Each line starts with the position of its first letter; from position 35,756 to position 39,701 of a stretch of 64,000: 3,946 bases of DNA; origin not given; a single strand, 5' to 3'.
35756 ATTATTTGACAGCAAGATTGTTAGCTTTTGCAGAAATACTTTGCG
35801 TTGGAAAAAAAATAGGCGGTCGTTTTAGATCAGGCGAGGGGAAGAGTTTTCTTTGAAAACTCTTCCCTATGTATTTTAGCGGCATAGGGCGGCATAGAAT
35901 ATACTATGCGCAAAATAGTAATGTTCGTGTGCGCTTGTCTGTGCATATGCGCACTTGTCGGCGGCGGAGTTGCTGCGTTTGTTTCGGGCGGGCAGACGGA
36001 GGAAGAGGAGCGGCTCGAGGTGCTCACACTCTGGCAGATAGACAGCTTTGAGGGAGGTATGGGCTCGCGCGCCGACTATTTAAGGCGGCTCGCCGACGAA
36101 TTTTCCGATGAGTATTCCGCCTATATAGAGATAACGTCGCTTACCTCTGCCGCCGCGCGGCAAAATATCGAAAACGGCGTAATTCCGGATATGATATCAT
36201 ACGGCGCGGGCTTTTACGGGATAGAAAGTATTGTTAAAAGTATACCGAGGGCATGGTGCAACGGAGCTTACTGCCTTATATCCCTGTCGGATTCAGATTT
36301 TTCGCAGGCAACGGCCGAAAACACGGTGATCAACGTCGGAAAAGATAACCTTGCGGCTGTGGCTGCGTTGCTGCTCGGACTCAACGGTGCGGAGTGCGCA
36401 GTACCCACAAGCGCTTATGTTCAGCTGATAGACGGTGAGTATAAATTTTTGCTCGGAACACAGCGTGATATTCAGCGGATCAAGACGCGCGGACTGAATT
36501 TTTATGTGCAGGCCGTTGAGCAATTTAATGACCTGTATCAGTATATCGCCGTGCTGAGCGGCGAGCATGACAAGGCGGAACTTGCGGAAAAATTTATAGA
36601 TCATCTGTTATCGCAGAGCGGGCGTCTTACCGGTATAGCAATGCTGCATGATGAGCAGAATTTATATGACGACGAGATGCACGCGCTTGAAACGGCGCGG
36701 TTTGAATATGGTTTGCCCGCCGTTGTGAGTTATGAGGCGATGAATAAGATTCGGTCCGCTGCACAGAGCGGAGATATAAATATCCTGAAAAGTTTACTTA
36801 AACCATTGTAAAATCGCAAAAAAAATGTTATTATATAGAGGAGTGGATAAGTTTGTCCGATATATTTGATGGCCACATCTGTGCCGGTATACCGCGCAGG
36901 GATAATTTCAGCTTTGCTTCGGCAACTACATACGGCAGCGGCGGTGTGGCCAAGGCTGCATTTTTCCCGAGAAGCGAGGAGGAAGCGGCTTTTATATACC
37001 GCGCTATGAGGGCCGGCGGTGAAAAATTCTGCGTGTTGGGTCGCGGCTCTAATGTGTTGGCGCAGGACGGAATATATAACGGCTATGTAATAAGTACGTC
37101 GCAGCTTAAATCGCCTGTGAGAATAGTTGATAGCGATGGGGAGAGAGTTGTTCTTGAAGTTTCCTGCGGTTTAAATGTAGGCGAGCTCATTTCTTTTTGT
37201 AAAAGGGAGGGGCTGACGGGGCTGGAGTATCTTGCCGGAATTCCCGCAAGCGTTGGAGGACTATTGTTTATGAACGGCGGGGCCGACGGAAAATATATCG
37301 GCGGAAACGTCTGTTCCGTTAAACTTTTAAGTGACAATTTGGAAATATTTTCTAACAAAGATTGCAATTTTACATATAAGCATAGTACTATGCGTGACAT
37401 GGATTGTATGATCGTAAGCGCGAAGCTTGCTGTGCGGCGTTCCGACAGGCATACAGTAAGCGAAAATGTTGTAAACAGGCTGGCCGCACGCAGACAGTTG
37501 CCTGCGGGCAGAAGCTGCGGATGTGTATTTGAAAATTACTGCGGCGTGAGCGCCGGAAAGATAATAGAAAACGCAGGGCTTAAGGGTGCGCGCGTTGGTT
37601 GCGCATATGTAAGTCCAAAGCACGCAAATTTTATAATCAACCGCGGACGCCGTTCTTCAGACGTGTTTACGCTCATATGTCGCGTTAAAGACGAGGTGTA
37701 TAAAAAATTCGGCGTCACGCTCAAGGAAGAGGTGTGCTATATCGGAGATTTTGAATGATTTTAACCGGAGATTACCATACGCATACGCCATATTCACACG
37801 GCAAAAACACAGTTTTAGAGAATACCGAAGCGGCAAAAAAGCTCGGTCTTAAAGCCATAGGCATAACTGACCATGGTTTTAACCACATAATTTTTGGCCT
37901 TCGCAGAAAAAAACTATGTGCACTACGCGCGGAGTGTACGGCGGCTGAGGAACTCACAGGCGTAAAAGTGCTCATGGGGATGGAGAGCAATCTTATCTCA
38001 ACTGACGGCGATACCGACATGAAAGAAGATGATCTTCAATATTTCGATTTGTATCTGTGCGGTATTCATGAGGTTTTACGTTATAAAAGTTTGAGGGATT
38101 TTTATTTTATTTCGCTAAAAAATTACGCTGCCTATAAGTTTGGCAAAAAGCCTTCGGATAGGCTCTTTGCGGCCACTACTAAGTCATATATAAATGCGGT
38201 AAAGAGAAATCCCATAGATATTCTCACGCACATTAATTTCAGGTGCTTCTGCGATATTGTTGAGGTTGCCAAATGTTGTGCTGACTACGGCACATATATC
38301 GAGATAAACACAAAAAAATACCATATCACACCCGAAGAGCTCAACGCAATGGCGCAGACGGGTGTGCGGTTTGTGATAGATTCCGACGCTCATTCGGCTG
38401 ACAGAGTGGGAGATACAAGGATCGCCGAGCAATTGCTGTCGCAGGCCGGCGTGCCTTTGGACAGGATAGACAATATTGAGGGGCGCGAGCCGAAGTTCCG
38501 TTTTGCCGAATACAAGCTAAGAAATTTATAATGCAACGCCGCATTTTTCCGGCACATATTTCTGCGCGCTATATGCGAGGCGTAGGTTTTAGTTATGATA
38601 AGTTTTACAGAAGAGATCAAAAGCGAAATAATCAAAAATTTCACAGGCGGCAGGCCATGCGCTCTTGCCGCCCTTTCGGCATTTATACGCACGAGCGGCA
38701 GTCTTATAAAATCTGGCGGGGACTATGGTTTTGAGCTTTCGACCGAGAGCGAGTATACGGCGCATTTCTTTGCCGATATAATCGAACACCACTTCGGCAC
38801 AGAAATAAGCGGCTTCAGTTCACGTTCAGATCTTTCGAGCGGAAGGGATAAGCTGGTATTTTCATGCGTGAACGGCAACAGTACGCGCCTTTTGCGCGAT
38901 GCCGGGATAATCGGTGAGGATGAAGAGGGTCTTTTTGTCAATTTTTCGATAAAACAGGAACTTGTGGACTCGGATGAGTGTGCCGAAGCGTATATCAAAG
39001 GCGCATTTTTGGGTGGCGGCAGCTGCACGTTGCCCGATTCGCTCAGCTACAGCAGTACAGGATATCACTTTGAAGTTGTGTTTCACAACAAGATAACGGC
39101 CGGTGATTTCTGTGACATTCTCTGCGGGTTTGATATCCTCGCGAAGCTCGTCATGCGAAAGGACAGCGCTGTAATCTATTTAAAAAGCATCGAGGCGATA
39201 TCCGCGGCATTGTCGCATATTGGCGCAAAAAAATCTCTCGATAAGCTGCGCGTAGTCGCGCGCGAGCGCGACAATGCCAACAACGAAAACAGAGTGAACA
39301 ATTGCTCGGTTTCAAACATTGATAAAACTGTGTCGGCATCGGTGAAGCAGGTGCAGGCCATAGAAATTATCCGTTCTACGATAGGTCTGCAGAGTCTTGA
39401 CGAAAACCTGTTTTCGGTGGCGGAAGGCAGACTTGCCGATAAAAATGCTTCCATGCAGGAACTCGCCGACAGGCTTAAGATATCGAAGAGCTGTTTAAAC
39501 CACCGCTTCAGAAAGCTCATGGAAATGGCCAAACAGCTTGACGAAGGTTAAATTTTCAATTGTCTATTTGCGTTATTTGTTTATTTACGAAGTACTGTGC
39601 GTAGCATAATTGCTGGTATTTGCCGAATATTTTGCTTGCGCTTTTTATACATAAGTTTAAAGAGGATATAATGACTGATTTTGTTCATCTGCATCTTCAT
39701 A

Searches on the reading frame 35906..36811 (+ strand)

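Call 56: search_protein_families(library=pfam, proteins=[window:35906-36811:+])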
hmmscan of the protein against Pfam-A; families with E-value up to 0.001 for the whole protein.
window:35906-36811:+ (301 aa): 1 family
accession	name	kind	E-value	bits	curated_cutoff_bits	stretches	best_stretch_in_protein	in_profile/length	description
PF13531.11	SBP_bac_11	-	0.00094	19.4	25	0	56-98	10-52/227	Bacterial extracellular solute-binding protein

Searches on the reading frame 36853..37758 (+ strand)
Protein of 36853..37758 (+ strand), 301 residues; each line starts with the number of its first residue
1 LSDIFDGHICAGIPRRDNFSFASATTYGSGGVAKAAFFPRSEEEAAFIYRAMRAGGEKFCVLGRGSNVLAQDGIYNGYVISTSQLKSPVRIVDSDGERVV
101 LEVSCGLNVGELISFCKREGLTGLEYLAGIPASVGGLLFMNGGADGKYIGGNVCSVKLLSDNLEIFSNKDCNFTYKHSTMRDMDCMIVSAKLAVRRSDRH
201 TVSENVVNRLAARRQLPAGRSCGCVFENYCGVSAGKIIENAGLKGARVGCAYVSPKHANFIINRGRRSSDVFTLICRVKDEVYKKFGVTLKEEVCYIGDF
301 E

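Call 56: search_protein_families(library=pfam, proteins=[window:36853-37758:+])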
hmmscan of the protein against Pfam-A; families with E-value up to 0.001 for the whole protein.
window:36853-37758:+ (301 aa): 2 families
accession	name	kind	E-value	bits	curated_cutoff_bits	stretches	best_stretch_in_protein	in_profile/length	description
PF02873.21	MurB_C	-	3.6e-25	88.5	27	1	205-297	5-99/99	UDP-N-acetylenolpyruvoylglucosamine reductase, C-terminal domain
PF01565.28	FAD_binding_4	-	2.8e-19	69.6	26.4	1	34-156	2-126/139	FAD binding domain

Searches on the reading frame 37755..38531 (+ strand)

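Call 56: search_protein_families(library=pfam, proteins=[window:37755-38531:+])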
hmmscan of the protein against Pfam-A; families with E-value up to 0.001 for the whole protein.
window:37755-38531:+ (258 aa): 1 family
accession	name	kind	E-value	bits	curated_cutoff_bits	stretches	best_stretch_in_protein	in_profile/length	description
PF02811.25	PHP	-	3.3e-13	50.7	26.4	1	6-186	1-163/164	PHP domain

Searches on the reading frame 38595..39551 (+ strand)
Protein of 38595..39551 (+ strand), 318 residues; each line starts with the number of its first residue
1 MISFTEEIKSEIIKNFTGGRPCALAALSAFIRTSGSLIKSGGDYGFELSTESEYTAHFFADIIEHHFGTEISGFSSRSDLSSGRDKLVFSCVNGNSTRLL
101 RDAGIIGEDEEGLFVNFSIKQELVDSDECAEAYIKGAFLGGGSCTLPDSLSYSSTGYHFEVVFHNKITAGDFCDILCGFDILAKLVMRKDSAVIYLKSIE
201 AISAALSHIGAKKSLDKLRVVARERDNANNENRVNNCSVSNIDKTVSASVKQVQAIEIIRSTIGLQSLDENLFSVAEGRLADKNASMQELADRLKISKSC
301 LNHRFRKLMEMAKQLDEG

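Call 56: search_protein_families(library=pfam, proteins=[window:38595-39551:+])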
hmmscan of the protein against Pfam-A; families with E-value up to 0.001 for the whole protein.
window:38595-39551:+ (318 aa): 3 families
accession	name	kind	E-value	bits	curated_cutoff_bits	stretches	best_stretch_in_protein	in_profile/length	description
PF02650.20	HTH_WhiA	-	3e-26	92.1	27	1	232-312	2-84/84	WhiA C-terminal HTH domain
PF14527.11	LAGLIDADG_WhiA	-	8e-18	64.8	23.2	1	131-222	2-87/93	WhiA LAGLIDADG-like domain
PF10298.14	WhiA_N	-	3.6e-07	30.6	23.4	1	22-105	3-85/86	WhiA N-terminal LAGLIDADG-like domain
